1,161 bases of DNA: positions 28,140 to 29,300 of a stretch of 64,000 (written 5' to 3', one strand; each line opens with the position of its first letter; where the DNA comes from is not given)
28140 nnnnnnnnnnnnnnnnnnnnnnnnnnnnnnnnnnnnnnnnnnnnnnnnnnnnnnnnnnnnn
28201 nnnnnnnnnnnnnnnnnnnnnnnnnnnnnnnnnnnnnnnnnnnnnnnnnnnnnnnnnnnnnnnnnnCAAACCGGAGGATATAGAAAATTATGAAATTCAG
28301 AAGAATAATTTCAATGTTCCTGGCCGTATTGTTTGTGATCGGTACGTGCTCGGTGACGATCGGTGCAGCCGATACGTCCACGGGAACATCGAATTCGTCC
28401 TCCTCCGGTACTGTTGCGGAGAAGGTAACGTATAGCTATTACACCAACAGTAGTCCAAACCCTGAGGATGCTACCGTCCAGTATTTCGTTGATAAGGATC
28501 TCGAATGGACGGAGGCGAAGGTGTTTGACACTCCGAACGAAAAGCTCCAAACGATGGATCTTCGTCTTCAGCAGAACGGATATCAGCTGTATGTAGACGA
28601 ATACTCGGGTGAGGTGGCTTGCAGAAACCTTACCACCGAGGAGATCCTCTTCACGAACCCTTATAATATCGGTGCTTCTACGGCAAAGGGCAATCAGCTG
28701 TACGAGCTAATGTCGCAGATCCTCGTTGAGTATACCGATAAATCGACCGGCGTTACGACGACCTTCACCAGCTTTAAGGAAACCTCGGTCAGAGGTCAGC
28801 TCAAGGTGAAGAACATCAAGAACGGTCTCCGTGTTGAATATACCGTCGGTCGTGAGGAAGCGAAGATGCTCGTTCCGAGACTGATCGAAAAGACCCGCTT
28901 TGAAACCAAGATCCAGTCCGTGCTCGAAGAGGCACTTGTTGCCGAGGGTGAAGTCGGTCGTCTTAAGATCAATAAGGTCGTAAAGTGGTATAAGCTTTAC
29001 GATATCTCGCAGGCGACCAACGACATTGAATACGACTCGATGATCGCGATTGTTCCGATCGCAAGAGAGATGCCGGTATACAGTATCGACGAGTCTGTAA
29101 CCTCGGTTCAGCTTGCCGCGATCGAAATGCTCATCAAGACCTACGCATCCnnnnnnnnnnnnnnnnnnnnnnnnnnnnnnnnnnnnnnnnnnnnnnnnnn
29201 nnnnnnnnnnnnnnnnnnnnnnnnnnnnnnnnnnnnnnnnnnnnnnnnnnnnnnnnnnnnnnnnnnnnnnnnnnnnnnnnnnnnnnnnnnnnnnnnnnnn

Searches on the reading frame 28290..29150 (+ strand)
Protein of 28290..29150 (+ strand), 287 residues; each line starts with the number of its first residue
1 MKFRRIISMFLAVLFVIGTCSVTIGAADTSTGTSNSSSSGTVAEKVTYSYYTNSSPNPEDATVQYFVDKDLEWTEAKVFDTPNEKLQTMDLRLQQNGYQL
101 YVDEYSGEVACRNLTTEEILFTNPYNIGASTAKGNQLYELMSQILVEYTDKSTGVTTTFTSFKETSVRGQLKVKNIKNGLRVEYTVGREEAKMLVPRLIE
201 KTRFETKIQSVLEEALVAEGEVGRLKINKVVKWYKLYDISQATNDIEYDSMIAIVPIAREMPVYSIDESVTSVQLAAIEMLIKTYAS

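Call 41: search_protein_families(library=pfam, proteins=[window:28290-29150:+], max_evalue=10)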
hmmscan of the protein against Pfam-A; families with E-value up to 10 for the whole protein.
window:28290-29150:+ (287 aa): 3 families
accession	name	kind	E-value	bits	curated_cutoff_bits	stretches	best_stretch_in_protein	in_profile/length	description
PF23379.1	DUF7096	-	0.013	15.8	27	1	5-42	3-45/208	Domain of unknown function (DUF7096)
PF12253.13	CAF1A_dimeriz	-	0.16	12.6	25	1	40-89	15-61/75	Chromatin assembly factor 1 subunit A dimerization domain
PF21827.1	New_glue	-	0.45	10.7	31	1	1-49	1-44/94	New glue protein family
